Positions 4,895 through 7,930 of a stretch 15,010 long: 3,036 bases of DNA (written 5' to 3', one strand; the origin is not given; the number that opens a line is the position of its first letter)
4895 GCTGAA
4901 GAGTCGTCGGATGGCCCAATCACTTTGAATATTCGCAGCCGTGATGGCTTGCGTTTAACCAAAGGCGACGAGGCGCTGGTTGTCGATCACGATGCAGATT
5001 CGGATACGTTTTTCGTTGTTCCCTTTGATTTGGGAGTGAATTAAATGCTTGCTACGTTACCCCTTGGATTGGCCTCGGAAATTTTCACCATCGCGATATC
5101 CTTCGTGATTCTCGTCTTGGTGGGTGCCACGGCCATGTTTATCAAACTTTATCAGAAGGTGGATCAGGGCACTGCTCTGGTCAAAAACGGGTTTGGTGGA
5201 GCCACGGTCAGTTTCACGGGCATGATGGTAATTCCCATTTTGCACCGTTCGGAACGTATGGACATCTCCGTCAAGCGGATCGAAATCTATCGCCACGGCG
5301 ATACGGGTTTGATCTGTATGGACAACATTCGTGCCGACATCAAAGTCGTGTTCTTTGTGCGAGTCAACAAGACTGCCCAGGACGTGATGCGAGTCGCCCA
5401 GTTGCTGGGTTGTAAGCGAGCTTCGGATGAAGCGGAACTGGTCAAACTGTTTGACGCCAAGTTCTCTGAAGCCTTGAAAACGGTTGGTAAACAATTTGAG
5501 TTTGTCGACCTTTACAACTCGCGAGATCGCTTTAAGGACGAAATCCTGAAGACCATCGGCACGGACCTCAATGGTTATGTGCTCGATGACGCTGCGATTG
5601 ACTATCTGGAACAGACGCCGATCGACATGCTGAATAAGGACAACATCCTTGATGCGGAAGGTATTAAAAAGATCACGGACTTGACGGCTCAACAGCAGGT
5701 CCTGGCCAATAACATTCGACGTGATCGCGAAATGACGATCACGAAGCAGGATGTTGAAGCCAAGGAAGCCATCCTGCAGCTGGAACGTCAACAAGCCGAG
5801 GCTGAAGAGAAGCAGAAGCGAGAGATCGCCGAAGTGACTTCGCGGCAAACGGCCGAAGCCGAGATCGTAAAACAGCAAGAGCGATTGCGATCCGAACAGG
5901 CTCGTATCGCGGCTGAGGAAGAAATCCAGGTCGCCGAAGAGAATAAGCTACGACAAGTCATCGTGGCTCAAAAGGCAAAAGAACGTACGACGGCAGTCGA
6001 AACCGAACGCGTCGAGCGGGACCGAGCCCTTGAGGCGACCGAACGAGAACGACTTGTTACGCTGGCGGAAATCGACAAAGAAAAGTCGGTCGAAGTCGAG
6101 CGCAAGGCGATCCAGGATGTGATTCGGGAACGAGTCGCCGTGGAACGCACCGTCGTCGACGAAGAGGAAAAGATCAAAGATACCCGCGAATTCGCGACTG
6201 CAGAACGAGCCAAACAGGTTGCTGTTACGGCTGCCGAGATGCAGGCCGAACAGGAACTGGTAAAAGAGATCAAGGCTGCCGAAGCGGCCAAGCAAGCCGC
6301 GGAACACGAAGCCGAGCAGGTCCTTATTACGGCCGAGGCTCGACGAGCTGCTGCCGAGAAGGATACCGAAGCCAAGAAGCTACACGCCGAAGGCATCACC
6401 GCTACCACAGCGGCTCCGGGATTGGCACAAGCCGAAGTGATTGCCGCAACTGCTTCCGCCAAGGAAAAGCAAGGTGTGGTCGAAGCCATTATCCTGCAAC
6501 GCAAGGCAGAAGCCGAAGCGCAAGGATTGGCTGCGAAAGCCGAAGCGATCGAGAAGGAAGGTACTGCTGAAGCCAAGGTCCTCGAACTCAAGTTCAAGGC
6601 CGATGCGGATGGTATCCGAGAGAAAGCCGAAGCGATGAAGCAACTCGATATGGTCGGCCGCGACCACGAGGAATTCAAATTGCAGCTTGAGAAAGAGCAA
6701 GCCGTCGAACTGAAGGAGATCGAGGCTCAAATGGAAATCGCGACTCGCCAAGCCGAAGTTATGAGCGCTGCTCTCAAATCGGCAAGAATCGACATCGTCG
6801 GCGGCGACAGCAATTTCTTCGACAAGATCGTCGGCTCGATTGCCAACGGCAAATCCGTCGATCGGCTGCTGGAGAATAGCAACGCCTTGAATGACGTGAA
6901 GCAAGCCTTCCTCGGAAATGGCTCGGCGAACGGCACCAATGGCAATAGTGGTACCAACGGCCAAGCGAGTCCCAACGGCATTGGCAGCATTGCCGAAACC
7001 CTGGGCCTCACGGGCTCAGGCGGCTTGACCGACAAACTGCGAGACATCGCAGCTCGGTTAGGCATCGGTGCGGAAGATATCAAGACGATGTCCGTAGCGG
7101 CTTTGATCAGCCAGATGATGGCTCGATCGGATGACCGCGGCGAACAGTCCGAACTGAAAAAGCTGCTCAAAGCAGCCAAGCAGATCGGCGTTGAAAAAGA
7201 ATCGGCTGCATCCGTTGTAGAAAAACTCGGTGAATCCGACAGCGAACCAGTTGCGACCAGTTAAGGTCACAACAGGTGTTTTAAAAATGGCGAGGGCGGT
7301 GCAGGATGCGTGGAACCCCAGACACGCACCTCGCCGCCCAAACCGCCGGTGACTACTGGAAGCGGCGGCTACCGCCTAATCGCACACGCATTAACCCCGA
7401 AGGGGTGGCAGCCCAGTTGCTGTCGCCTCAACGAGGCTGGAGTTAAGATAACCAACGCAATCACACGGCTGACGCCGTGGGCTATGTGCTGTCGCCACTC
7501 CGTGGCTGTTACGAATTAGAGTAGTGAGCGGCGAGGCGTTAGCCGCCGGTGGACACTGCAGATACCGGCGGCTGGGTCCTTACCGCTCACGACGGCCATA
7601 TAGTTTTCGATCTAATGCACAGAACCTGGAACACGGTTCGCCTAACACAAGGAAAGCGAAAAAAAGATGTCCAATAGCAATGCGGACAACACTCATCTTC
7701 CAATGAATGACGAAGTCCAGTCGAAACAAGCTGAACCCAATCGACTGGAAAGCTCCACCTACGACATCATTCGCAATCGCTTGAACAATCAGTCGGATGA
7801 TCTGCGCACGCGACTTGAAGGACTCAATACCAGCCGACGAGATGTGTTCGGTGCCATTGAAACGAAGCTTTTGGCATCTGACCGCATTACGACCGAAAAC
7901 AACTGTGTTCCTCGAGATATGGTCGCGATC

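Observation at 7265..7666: Highly structured GC-rich leader with a duplicated hairpin motif upstream of the giant ATPase gene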

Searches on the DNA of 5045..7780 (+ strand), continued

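Call 86: search_with_rna_model(model_id=R2, sources=[L003, L004, L005, L007, L008, L009, L010, L011, L012, L013, L014, L015, L016, L017, L018, L019, L020, L021, L022, L023, L024, L025, L026, L027, L028, L029, L030, L031, L032, L033, L034, L035, L036, L037, L038, L039, L040, L041, L042, L043, L044, L045, L046, L047, L048, L049, L050, L052, L053, L054, L055, L056, L057, L058, L059, L060, L061, L062, L063, L064, L065, L066, L067, L068, L069, L070, L071], max_evalue=0.1)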
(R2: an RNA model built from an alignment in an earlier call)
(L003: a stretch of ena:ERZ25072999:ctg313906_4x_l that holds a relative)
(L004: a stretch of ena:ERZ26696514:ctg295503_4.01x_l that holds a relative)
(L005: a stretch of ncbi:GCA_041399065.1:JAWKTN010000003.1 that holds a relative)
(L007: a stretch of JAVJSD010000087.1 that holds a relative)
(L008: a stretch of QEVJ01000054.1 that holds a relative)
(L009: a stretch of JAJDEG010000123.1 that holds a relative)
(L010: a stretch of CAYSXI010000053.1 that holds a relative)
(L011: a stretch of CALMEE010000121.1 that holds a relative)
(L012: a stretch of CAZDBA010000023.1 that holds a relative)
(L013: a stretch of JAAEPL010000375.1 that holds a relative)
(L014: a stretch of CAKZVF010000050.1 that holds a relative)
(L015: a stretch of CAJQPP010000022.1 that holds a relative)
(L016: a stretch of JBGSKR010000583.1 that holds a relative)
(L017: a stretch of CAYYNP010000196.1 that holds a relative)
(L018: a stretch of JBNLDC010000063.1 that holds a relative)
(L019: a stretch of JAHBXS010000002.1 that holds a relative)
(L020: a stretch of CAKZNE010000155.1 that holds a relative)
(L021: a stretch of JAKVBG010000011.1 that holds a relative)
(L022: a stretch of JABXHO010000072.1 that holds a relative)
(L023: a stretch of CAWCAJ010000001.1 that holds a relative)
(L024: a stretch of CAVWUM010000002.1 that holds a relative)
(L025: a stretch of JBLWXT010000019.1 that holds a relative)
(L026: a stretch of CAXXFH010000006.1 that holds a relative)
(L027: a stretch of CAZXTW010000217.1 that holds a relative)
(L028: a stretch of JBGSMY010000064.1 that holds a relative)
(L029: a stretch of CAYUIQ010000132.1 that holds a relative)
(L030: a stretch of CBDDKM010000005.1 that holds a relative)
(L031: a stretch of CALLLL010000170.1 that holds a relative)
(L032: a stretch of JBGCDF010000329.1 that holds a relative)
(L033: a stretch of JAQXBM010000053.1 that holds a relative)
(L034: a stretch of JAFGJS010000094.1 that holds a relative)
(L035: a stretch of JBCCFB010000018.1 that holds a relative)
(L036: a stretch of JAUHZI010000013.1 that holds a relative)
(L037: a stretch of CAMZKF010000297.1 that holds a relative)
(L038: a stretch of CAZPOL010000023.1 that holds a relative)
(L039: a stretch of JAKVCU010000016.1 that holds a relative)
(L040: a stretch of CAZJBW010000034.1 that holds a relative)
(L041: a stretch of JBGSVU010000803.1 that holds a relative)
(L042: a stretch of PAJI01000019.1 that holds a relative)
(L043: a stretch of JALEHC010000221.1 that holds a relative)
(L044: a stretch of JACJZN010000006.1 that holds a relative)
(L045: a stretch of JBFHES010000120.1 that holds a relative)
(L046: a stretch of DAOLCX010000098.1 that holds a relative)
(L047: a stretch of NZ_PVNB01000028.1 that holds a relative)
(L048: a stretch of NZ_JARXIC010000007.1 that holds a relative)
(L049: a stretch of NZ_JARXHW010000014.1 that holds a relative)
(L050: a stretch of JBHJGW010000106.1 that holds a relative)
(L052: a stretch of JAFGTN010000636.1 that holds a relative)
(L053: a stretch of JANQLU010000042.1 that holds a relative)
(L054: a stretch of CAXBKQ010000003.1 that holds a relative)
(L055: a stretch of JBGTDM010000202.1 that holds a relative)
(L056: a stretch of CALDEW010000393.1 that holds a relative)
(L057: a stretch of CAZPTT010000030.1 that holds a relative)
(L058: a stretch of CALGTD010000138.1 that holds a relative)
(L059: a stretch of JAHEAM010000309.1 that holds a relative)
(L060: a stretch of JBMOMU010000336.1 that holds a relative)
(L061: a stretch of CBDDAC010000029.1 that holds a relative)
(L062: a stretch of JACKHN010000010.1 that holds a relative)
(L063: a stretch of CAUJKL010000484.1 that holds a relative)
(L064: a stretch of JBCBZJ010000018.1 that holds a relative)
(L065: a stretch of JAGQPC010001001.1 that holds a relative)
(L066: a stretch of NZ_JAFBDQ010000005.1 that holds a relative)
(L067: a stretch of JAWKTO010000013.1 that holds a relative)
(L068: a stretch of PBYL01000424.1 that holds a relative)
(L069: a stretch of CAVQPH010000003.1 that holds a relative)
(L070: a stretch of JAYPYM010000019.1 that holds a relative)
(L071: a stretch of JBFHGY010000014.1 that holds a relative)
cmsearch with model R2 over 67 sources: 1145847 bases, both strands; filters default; matches with E-value up to 0.1: 6.
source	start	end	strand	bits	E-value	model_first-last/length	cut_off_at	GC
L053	2110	2136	+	47.5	7.2e-08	1-27/27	no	0.74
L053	8252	8278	+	47.5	7.2e-08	1-27/27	no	0.74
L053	8318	8344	-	47.5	7.2e-08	1-27/27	no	0.74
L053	2152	2178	-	42.3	1.3e-06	1-27/27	no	0.74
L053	18037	18063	-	39.4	6.6e-06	1-27/27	no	0.74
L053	17994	18020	+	36.1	4.2e-05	1-27/27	no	0.67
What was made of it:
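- On REP / REPIN (RayT-associated repetitive extragenic palindromes): L053 has 6 arms in 22 kb (call 86).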

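Call 87: search_rna_families(sources=[L038, L014, L086, L061, L053, L192], threshold=gathering)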
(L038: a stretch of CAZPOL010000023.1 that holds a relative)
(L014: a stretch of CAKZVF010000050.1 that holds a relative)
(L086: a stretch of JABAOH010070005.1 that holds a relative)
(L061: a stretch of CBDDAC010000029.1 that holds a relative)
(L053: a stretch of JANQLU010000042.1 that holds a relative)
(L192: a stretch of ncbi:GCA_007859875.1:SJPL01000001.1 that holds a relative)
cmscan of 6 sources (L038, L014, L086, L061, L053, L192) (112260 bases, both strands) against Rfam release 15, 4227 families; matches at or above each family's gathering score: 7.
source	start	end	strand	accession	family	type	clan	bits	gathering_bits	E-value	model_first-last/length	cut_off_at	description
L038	19054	19099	+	RF01687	Acido-Lenti-1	Gene; sRNA;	-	54.7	37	2.5e-09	1-46/46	no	Acido-Lenti-1 RNA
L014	17763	17808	-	RF01687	Acido-Lenti-1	Gene; sRNA;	-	49.8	37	5.2e-08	1-46/46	no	Acido-Lenti-1 RNA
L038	6895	6940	-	RF01687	Acido-Lenti-1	Gene; sRNA;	-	48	37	1.6e-07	1-46/46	no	Acido-Lenti-1 RNA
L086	2988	3033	+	RF01687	Acido-Lenti-1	Gene; sRNA;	-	47.4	37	2.3e-07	1-46/46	no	Acido-Lenti-1 RNA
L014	17914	17959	+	RF01687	Acido-Lenti-1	Gene; sRNA;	-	45.7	37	6.9e-07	1-46/46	no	Acido-Lenti-1 RNA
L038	18836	18881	-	RF01687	Acido-Lenti-1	Gene; sRNA;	-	45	37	1e-06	1-46/46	no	Acido-Lenti-1 RNA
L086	2919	2964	+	RF01687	Acido-Lenti-1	Gene; sRNA;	-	42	37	7.1e-06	1-46/46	no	Acido-Lenti-1 RNA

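Call 99: search_with_rna_model(model_id=R1, sources=[L172, L173, L174, L175, L176, L177, L178, L179, L180, L181, L182, L183, L184, L185, L186, L187, L188, L189, L190, L191, L192, L193, L194], max_evalue=0.1)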
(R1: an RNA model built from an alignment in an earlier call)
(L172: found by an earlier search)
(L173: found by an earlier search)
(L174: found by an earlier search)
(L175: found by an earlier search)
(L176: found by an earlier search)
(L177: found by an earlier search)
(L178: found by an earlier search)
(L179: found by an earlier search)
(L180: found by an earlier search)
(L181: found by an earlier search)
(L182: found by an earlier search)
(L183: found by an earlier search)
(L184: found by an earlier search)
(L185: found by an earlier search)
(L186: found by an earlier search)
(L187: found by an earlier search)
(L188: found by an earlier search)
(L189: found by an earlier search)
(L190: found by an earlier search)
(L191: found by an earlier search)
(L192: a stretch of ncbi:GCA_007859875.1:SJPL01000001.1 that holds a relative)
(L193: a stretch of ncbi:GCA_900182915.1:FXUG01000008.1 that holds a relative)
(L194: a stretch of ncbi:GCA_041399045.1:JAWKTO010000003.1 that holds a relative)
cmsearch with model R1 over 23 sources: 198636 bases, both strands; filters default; matches with E-value up to 0.1: 0.
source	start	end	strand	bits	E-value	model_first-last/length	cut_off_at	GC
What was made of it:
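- Tried and rejected: RayT loci have no Acido-Lenti-1 copy (call 99).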
